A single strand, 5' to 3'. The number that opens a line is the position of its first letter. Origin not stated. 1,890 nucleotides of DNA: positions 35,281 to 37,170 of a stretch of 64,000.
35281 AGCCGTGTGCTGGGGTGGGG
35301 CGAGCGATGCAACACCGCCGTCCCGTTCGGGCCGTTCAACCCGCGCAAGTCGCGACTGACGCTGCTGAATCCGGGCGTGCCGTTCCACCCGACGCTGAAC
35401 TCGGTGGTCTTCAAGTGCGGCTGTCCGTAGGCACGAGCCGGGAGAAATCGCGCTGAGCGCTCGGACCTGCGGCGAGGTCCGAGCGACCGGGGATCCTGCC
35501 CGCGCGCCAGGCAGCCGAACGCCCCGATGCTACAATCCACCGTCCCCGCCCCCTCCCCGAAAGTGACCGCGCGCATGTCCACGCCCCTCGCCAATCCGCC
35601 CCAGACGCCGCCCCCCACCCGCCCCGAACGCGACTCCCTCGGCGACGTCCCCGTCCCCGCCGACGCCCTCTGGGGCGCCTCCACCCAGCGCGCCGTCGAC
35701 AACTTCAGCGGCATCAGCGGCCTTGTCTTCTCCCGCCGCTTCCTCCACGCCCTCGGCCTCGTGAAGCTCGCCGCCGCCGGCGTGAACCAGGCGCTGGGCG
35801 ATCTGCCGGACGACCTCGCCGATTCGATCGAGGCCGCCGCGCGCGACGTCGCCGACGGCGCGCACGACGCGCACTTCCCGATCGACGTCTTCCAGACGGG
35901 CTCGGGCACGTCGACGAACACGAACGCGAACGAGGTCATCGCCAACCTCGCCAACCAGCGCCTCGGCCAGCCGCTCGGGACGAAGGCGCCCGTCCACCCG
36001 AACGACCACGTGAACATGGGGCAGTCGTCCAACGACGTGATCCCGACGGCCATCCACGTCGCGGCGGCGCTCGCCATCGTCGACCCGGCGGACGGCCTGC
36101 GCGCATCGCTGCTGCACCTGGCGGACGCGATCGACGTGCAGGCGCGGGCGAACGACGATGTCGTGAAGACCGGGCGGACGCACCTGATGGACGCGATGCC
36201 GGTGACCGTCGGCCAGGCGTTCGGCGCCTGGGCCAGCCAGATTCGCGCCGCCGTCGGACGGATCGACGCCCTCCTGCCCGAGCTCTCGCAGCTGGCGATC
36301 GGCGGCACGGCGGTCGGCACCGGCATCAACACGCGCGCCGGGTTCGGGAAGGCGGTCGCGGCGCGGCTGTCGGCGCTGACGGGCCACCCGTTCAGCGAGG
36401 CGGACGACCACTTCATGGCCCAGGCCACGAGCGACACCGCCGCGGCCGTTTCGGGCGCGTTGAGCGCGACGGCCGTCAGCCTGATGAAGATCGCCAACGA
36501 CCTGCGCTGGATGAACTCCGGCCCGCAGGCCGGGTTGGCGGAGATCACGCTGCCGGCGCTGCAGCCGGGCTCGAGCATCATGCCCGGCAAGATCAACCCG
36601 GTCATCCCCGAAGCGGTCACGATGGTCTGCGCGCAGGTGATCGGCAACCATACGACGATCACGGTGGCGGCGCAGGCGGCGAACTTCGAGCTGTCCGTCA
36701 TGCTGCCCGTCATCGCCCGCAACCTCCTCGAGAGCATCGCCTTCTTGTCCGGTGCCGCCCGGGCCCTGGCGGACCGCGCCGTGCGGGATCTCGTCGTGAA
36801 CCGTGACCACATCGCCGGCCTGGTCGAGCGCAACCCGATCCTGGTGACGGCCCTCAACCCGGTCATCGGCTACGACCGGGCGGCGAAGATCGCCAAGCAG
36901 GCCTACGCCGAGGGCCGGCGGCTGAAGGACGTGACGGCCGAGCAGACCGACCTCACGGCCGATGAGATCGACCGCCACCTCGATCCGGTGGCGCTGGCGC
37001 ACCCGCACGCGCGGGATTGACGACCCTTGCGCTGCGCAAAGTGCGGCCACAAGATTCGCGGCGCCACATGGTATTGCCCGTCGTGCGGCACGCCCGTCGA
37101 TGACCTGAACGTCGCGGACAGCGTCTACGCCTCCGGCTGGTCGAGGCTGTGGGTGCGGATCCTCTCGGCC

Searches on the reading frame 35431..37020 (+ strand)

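Call 66: search_protein_families(library=pfam, proteins=[window:35431-37020:+], max_evalue=0.0001)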
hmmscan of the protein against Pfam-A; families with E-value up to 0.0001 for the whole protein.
window:35431-37020:+ (529 aa): 2 families
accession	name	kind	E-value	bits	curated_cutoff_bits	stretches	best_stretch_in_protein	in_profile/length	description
PF00206.25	Lyase_1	-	4e-87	293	27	1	72-405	2-312/312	Lyase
PF10415.14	FumaraseC_C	-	6.6e-21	74.9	32.5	1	471-523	1-53/54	Fumarase C C-terminus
